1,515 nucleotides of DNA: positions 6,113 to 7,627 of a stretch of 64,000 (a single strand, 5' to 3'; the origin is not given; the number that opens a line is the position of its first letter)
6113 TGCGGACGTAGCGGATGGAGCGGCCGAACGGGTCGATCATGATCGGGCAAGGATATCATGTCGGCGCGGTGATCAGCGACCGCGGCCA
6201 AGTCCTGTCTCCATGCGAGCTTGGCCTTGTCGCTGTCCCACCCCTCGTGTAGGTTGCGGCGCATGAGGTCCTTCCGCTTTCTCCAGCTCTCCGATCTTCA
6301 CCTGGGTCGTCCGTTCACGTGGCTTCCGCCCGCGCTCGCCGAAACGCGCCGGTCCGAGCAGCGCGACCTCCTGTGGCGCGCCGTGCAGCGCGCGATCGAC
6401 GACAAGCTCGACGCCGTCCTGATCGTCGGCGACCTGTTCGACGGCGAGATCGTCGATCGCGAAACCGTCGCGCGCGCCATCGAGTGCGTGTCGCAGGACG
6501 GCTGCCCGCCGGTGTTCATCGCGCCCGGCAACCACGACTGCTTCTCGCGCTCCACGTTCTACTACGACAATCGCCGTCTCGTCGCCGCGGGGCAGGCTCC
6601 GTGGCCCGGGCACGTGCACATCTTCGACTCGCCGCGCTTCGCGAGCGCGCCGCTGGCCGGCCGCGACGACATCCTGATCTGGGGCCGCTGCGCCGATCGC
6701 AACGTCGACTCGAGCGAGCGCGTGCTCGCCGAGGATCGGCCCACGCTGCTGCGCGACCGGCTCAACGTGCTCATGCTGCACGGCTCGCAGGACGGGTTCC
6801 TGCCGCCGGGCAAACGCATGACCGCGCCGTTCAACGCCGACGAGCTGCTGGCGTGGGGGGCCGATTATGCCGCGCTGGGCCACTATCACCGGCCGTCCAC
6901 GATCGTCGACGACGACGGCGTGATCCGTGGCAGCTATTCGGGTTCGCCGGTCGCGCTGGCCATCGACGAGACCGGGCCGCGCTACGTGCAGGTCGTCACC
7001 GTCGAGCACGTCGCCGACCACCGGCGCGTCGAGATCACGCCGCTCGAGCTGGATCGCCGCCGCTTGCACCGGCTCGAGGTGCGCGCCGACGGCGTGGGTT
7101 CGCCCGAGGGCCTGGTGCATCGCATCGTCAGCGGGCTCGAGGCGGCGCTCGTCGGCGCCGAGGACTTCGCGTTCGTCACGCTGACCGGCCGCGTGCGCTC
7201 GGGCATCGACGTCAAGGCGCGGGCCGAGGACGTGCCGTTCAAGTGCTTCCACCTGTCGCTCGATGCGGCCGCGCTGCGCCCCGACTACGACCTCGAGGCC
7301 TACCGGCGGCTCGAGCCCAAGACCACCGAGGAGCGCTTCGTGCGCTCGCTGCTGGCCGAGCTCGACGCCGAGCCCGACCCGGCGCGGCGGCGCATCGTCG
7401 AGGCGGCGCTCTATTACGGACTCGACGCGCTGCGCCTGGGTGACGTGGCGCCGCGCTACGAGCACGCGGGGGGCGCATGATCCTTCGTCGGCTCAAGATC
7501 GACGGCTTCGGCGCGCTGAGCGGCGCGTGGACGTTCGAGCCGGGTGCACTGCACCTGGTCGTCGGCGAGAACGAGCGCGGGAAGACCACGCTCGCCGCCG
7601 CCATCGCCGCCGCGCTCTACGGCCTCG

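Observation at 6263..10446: SbcD/SbcC-like nuclease pair of the YhaO/YhaN (SbcF/SbcE) type with a membrane hairpin instead of a zinc hook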

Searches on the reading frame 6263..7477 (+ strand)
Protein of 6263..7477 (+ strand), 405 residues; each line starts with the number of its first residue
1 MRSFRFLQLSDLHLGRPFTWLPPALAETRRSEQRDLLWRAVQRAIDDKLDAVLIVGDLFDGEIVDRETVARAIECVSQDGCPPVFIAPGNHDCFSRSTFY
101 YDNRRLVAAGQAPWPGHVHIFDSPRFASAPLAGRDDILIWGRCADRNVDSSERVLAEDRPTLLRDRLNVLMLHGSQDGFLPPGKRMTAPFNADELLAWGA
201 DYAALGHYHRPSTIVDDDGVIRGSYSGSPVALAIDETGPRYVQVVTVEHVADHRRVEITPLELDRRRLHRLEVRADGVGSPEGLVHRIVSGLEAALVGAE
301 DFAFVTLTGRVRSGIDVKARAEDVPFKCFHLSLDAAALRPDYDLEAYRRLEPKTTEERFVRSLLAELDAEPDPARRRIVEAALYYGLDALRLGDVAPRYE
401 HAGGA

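Call 6: search_protein_families(library=pfam, proteins=[window:6263-7477:+], max_evalue=0.1)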
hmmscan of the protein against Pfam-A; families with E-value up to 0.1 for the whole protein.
window:6263-7477:+ (405 aa): 2 families
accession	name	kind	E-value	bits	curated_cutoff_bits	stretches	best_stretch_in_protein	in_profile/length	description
PF00149.33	Metallophos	-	1.1e-14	55.7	21.5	1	4-211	1-191/191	Calcineurin-like phosphoesterase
PF12850.12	Metallophos_2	-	2.6e-05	24.7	27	1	7-217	4-125/154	Calcineurin-like phosphoesterase superfamily domain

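Call 7: search_protein_families(library=ncbifam, proteins=[window:6263-7477:+], max_evalue=0.1)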
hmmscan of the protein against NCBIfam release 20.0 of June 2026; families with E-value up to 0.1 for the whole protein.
window:6263-7477:+ (405 aa): 13 families
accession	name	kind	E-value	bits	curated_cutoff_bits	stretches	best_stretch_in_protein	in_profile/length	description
NF008206.2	PRK10966.1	equivalog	6.4e-16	58.4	450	2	200-253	221-270/380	exonuclease subunit SbcD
TIGR00619.1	sbcd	subfamily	8.9e-13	48.6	77.65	1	5-96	2-90/252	exonuclease subunit SbcD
NF041754.1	sbcd_Bac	equivalog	1.6e-11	44.1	750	2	192-248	205-257/390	exonuclease subunit SbcD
NF041029.1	Mre11_Pyroc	equivalog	1.4e-08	34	600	1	4-98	1-92/438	DNA double-strand break repair protein Mre11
NF041031.1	Mre11_Sulfo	equivalog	6.5e-07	28.9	500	1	6-237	2-217/374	DNA double-strand break repair protein Mre11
NF053862.1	DS9_1_antiphage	equivalog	0.0002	20.3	420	1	5-94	195-290/486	anti-phage phosphoesterase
TIGR04123.1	P_estr_lig_assc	hypoth_equivalog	0.00099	18.6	150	1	5-95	22-111/207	ligase-associated DNA damage response endonuclease PdeM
NF041753.2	sbcd_Staph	equivalog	0.0049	15.8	480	0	32-96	23-90/375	exonuclease subunit SbcD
NF008460.0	PRK11340.1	equivalog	0.0088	15.5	188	1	30-105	62-132/271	phosphodiesterase YaeI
NF041030.1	Mre11_Halo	equivalog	0.013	14.6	550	1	27-92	20-87/361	DNA double-strand break repair protein Mre11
TIGR01854.1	lipid_A_lpxH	equivalog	0.015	14.6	190.35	1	48-94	30-81/231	UDP-2,3-diacylglucosamine diphosphatase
NF003743.0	PRK05340.1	equivalog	0.03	13.5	134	1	44-99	29-89/242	UDP-2,3-diacylglucosamine diphosphatase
NF011163.0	PRK14565.1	equivalog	0.06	13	298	1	173-222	59-108/240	triosephosphate isomerase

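Call 8: search_protein_families(library=padloc, proteins=[window:6263-7477:+], max_evalue=0.1)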
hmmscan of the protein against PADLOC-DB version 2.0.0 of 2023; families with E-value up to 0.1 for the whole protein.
window:6263-7477:+ (405 aa): 1 family
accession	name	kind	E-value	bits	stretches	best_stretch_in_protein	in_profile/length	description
PDLC00736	Effector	-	0.0055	13.7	1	4-93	3-86/561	Endonuclease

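Call 15: search_solved_structures(query=window:6263-7477:+, max_evalue=1)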
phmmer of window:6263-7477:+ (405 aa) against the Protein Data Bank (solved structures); distinct sequences matched with E-value up to 1: 17.
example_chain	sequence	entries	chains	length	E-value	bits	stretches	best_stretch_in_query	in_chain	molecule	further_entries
4lty_C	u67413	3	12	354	1.3e-09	40.8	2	4-105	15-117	Exonuclease subunit SbcD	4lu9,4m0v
6s6v_A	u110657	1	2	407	3.3e-09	39.4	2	200-248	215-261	Nuclease SbcCD subunit D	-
7yzo_A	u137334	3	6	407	3.8e-08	35.9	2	200-248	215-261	Nuclease SbcCD subunit D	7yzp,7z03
6s85_A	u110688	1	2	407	4.7e-08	35.6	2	200-248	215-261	Nuclease SbcCD subunit D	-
4hd0_A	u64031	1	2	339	0.00021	23.6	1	4-97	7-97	DNA double-strand break repair protein Mre11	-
7dog_A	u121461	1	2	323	0.00025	23.3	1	32-239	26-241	Nuclease SbcCD subunit D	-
1ii7_A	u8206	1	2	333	0.00028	23.2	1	5-97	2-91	Mre11 nuclease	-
3dsc_A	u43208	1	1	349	0.00031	23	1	5-97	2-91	DNA double-strand break repair protein mre11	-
4o24_A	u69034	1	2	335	0.00034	22.9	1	2-94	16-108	Exonuclease, putative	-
2q8u_A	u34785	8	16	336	0.00034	22.9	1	2-94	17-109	Exonuclease, putative | Nuclease SbcCD subunit D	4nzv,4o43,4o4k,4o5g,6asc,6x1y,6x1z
3qg5_C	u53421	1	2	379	0.0013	20.9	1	5-94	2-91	Mre11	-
3dsd_A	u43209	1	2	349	0.0053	19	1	5-96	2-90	DNA double-strand break repair protein mre11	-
3thn_A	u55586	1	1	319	0.0089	18.2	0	5-93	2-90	Exonuclease, putative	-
3tho_B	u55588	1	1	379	0.015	17.5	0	5-93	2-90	Exonuclease, putative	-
2xmo_A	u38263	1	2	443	0.043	16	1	47-94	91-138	LMO2642 PROTEIN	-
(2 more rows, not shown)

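Call 54: find_homologous_proteins(query=window:6263-7477:+, max_evalue=0.00001)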
Query window:6263-7477:+ (405 aa): 881 proteins with E <= 0.00001 among 8000 candidates; the best 120 are listed.
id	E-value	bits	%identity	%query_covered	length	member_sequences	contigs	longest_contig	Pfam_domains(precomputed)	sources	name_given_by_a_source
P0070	1.1e-250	850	92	100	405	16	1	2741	PF00149.34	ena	-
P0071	1.8e-245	832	90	100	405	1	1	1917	PF12850.13,PF00149.34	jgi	-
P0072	3.2e-227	772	83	100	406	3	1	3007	PF00149.34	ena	-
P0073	1.8e-220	750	81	100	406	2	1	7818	PF12850.13,PF00149.34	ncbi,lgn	-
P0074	4.3e-220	749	80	100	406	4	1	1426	PF00149.34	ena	-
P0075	2.7e-218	743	80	100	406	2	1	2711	PF00149.34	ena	-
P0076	3.2e-217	739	78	100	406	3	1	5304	PF00149.34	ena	-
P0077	6.4e-215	732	78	100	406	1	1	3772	PF12850.13,PF00149.34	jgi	jgi:predicted MPP superfamily phosphohydrolase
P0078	1.9e-214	730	79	100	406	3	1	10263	PF00149.34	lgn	-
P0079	1.3e-213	728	78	100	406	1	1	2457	PF12850.13,PF00149.34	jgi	jgi:exonuclease SbcD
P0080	4.4e-213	726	79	99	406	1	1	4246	PF00149.34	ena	-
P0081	9.2e-212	721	77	100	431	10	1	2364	PF12850.13,PF00149.34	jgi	jgi:DNA repair exonuclease SbcCD nuclease subunit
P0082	4.4e-211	719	77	100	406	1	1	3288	PF00149.34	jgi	jgi:DNA repair protein SbcD/Mre11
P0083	9.9e-201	685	73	100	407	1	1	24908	PF00149.34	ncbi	-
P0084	7.4e-197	672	73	100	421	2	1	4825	PF00149.34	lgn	-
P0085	8.1e-197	672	73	99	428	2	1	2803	PF00149.34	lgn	-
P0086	1.0e-196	672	73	99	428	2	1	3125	PF00149.34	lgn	-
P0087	3.7e-196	670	73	99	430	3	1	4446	PF00149.34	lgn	-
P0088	5.7e-195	666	73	98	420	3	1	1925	PF00149.34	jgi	jgi:DNA repair exonuclease SbcCD nuclease subunit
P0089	9.6e-194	662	70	100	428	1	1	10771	PF12850.13,PF00149.34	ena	-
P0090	3.4e-193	660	72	100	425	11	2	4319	PF00149.34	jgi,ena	-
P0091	5.5e-193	660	71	100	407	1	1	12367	PF12850.13,PF00149.34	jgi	jgi:DNA repair exonuclease SbcCD nuclease subunit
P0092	8.5e-193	659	70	99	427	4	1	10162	PF00149.34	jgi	jgi:exonuclease SbcD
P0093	1.3e-192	658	72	99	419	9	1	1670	PF00149.34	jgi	-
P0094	1.4e-192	658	72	100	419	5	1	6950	PF00149.34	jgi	jgi:DNA repair exonuclease SbcCD nuclease subunit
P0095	4.0e-192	657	71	100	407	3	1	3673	PF00149.34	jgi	jgi:DNA repair exonuclease SbcCD nuclease subunit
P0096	4.7e-192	657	72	99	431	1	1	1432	PF00149.34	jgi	jgi:hypothetical protein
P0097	5.4e-191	653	72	100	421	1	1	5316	PF00149.34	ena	-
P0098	3.8e-190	650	71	99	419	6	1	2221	PF00149.34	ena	-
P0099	4.5e-190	650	71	100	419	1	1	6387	PF00149.34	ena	-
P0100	1.0e-189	649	69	100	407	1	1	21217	PF12850.13,PF00149.34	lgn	-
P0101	1.8e-189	648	72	99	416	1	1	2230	PF00149.34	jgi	jgi:DNA repair exonuclease SbcCD nuclease subunit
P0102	1.0e-186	639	70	100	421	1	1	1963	PF00149.34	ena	-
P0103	5.9e-183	627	67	99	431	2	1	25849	PF00149.34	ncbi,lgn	-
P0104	2.9e-179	614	66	99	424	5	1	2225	PF12850.13,PF00149.34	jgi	-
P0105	1.2e-175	602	68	99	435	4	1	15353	PF00149.34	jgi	jgi:DNA repair exonuclease SbcCD nuclease subunit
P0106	7.0e-170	583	64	98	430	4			PF12850.13,PF00149.34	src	-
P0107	2.1e-168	579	65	99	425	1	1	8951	PF00149.34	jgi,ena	jgi:hypothetical protein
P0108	2.9e-156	539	73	79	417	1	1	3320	PF00149.34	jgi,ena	jgi:DNA repair exonuclease SbcCD nuclease subunit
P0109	2.0e-154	533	64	89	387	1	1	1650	PF00149.34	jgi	jgi:DNA repair exonuclease SbcCD nuclease subunit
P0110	1.5e-129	451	55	98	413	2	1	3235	PF12850.13,PF00149.34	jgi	jgi:hypothetical protein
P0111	1.4e-127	444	56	97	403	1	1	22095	PF00149.34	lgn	-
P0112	3.9e-126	439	54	98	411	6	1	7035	PF12850.13,PF00149.34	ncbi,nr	ncbi:MAG TPA: DNA repair exonuclease [Candidatus Eisenbacteria bacterium]|nr:DNA repair exonuclease 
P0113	8.1e-126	438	53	98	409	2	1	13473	PF12850.13,PF00149.34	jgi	jgi:exonuclease SbcD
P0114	1.6e-125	437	55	97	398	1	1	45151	PF00149.34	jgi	jgi:hypothetical protein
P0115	3.4e-125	436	53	98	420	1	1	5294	PF12850.13,PF00149.34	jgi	jgi:hypothetical protein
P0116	6.2e-124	432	55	97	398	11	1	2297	PF00149.34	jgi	-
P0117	1.1e-123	431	54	97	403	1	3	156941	PF12850.13,PF00149.34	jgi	jgi:DNA repair exonuclease SbcCD nuclease subunit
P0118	5.9e-123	429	52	99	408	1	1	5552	PF12850.13,PF00149.34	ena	-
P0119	1.0e-121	425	53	98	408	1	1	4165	PF12850.13,PF00149.34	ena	-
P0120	2.3e-121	424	54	96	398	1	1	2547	PF00149.34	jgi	jgi:DNA repair exonuclease SbcCD nuclease subunit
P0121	8.9e-121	422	55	96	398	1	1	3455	PF12850.13,PF00149.34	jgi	-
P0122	3.0e-120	420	54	96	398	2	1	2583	PF00149.34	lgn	-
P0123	1.4e-119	418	53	96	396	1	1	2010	PF00149.34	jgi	jgi:hypothetical protein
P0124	2.3e-119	417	53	98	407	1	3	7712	PF12850.13,PF00149.34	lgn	-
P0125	5.3e-119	416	57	89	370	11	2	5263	PF00149.34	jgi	jgi:DNA repair exonuclease SbcCD nuclease subunit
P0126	1.2e-118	415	53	98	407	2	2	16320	PF12850.13,PF00149.34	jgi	jgi:hypothetical protein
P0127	5.9e-115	403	51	98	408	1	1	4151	PF12850.13,PF00149.34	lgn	-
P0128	3.3e-114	400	55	88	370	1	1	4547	PF00149.34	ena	-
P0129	7.4e-114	399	51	98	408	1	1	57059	PF12850.13,PF00149.34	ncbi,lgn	-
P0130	1.2e-113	398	54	89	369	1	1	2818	PF00149.34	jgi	jgi:hypothetical protein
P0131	4.3e-113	396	55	87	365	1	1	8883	PF00149.34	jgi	jgi:DNA repair exonuclease SbcCD nuclease subunit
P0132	1.1e-112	395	51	98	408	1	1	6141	PF12850.13,PF00149.34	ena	-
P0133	1.8e-112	394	54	92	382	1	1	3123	PF00149.34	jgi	jgi:hypothetical protein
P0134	6.4e-105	370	49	90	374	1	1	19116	PF00149.34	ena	-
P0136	2.5e-103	364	46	100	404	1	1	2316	PF00149.34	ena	-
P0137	5.3e-103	363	47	99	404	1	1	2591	PF00149.34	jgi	-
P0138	2.7e-102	361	48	99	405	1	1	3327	PF00149.34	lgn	-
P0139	3.4e-102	361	48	99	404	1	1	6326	PF00149.34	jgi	jgi:DNA repair protein SbcD/Mre11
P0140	2.8e-101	358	45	100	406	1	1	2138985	PF00149.34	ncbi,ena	-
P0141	3.4e-100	354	46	100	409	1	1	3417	PF00149.34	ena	-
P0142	7.2e-100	353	43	100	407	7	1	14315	PF00149.34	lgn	-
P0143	9.0e-100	353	45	100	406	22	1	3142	PF00149.34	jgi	jgi:exonuclease SbcD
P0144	9.6e-100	352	46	100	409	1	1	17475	PF00149.34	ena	-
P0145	1.0e-99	352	46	100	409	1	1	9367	PF00149.34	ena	-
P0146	1.1e-99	352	45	99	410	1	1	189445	PF00149.34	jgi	jgi:DNA repair exonuclease SbcCD nuclease subunit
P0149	1.5e-99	352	46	100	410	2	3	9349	PF00149.34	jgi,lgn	jgi:DNA repair exonuclease SbcCD nuclease subunit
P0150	1.9e-99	351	44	100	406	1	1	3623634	PF00149.34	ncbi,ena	-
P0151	4.6e-99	350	46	99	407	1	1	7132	PF00149.34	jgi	jgi:DNA repair exonuclease SbcCD nuclease subunit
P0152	6.4e-99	350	45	100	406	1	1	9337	PF00149.34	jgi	jgi:DNA repair exonuclease SbcCD nuclease subunit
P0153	1.3e-98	349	46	100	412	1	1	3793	PF00149.34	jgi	jgi:DNA repair exonuclease SbcCD nuclease subunit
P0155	3.3e-98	347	45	100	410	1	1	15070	PF00149.34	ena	-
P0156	9.4e-98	346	46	100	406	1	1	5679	PF00149.34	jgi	jgi:DNA repair exonuclease SbcCD nuclease subunit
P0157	9.4e-98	346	45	100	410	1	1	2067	PF12850.13,PF00149.34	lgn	-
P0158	1.4e-97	345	47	99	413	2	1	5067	PF12850.13,PF00149.34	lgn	-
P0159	1.6e-97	345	46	100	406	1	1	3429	PF00149.34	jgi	jgi:DNA repair exonuclease SbcCD nuclease subunit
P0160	2.7e-97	344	44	99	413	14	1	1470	PF00149.34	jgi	-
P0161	3.6e-97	344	45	98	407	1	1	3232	PF00149.34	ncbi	-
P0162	3.8e-97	344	44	99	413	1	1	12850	PF00149.34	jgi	jgi:DNA repair exonuclease SbcCD nuclease subunit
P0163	4.2e-97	344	45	100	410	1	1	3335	PF00149.34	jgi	jgi:exonuclease SbcD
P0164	4.2e-97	344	45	98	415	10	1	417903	PF00149.34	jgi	jgi:DNA repair exonuclease SbcCD nuclease subunit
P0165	5.2e-97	343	42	100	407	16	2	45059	PF00149.34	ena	-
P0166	5.4e-97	343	45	99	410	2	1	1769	PF00149.34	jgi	jgi:DNA repair exonuclease SbcCD nuclease subunit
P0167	5.4e-97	343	43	100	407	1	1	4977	PF00149.34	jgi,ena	-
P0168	7.2e-97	343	46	100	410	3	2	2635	PF00149.34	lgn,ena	-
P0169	7.9e-97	343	45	100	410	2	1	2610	PF12850.13,PF00149.34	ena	-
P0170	9.6e-97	343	45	100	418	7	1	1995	PF00149.34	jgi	jgi:DNA repair exonuclease SbcCD nuclease subunit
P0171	1.8e-96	342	42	100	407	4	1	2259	PF00149.34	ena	-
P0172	1.9e-96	342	45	100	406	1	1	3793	PF12850.13,PF00149.34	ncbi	-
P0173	1.9e-96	342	45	100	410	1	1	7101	PF00149.34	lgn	-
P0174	2.0e-96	342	47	98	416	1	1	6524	PF00149.34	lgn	-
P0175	2.0e-96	342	46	99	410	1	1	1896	PF00149.34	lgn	-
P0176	2.7e-96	341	45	100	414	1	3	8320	PF00149.34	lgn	-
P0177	4.7e-96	340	45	100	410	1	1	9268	PF00149.34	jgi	jgi:DNA repair protein SbcD/Mre11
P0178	4.7e-96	340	44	98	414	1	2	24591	PF00149.34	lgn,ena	-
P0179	5.5e-96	340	44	99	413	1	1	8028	PF00149.34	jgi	jgi:DNA repair protein SbcD/Mre11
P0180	5.9e-96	340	46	100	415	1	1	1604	PF00149.34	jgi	jgi:DNA repair exonuclease SbcCD nuclease subunit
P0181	6.5e-96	340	43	100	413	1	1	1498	PF00149.34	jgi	jgi:hypothetical protein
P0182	6.9e-96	340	45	100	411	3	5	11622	PF00149.34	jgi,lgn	jgi:hypothetical protein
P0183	7.7e-96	340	45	99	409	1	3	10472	PF00149.34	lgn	-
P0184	8.3e-96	340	46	100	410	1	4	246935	PF00149.34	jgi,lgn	jgi:hypothetical protein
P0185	8.5e-96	339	47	98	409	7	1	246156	PF12850.13,PF00149.34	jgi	jgi:DNA repair exonuclease SbcCD nuclease subunit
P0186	1.0e-95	339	45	100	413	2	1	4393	PF00149.34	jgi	jgi:DNA repair exonuclease SbcCD nuclease subunit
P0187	1.1e-95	339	46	98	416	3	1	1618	PF00149.34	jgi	jgi:DNA repair exonuclease SbcCD nuclease subunit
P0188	1.6e-95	339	45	99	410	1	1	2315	PF00149.34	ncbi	-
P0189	2.0e-95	338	45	99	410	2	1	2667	PF00149.34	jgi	-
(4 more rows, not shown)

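Call 66: predict_structure(alignment_id=A2)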
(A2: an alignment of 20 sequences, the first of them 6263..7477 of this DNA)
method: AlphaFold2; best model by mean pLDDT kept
length: 405 residues; sequences in the alignment: 20
mean_pLDDT: 87.0   pTM: 0.82
mean pLDDT of the five models: 87.0, 86.8, 86.6, 85.3, 80.1
residues with pLDDT >= 90: 201; 70-90: 171; 50-70: 22; < 50: 11
segments of 3 or more residues with pLDDT < 50: 395-405
pLDDT, mean of each block of 10 residues (from residue 1): 94 82 87 90 97 91 81 96 92 65 90 95 92 95 74 88 92 88 81 95 93 94 93 82 92 89 90 91 92 93 92 76 84 88 87 86 93 90 84 55 34
secondary structure, 60 per line:
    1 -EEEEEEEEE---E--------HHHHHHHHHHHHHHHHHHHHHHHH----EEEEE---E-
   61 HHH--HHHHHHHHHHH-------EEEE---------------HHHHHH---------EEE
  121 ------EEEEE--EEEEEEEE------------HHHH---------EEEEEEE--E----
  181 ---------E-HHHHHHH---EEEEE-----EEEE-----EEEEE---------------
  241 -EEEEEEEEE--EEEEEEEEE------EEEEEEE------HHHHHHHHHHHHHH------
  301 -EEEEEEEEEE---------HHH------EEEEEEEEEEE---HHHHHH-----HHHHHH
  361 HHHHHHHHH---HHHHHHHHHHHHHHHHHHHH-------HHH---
elements in order: E2-10 H23-46 E51-55 H66-76 E84-87 H103-108 E118-120 E127-131 E134-141 H154-157 E167-173 H192-198 E202-206 E212-215 E221-225 E242-250 E253-261 E268-274 H281-294 E302-311 E330-340 H344-349 H355-369 H373-392

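Call 70: fold_search(model_id=the predicted structure, library=pdb)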
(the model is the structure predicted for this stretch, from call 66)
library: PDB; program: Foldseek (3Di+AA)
matches with E <= 10: 654; with E <= 0.001: 87
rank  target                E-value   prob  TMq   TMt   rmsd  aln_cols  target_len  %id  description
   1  6s6v_B                1.7e-13  1.00  0.53  0.56  11.1       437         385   19  Resting state of the E. coli Mre11-Rad50 (SbcCD) head complex bound to ATPgS (released 2019-09-04)
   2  3qg5_D                2.2e-13  1.00  0.52  0.57  17.5       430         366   16  The Mre11:Rad50 complex forms an ATP dependent molecular clamp in DNA double-strand break repair (released 2011-04-20)
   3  4lty_B                5.5e-13  1.00  0.51  0.59   6.4       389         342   19  Crystal Structure of E.coli SbcD at 1.8 A Resolution (released 2014-02-26)
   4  7yzo_B                5.5e-13  1.00  0.53  0.57  10.5       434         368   20  Endonuclease state of the E. coli Mre11-Rad50 (SbcCD) head complex bound to ADP and dsDNA (released 2022-08-17)
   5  7yzo_A                7.1e-13  1.00  0.53  0.55   8.9       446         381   18  Endonuclease state of the E. coli Mre11-Rad50 (SbcCD) head complex bound to ADP and dsDNA (released 2022-08-17)
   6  4fcx_A                7.9e-13  1.00  0.51  0.56   6.2       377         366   15  S.pombe Mre11 apoenzym (released 2012-06-20)
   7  3qg5_C                9.7e-13  1.00  0.51  0.57  18.1       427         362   16  The Mre11:Rad50 complex forms an ATP dependent molecular clamp in DNA double-strand break repair (released 2011-04-20)
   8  6s6v_A                1.1e-12  1.00  0.55  0.57   9.7       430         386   19  Resting state of the E. coli Mre11-Rad50 (SbcCD) head complex bound to ATPgS (released 2019-09-04)
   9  4fcx_B                1.8e-12  1.00  0.52  0.57   5.7       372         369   17  S.pombe Mre11 apoenzym (released 2012-06-20)
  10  1ii7_A                2.2e-12  1.00  0.57  0.67   6.0       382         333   20  Crystal structure of P. furiosus Mre11 with manganese and dAMP (released 2001-05-30)
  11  4m0v_A                2.4e-12  1.00  0.51  0.60   6.6       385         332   20  Crystal structure of E.coli SbcD with Mn2+ (released 2014-02-26)
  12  4lu9_D                2.4e-12  1.00  0.50  0.58   6.7       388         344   18  Crystal structure of E.coli SbcD at 2.5 angstrom resolution (released 2014-08-27)
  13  1ii7_B                2.5e-12  1.00  0.57  0.68   5.9       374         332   20  Crystal structure of P. furiosus Mre11 with manganese and dAMP (released 2001-05-30)
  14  4lty_C                2.6e-12  1.00  0.50  0.60   6.1       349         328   21  Crystal Structure of E.coli SbcD at 1.8 A Resolution (released 2014-02-26)
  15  3dsd_A                3.2e-12  1.00  0.57  0.67   6.2       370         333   20  Crystal structure of P. furiosus Mre11-H85S bound to a branched DNA and manganese (released 2008-10-14)
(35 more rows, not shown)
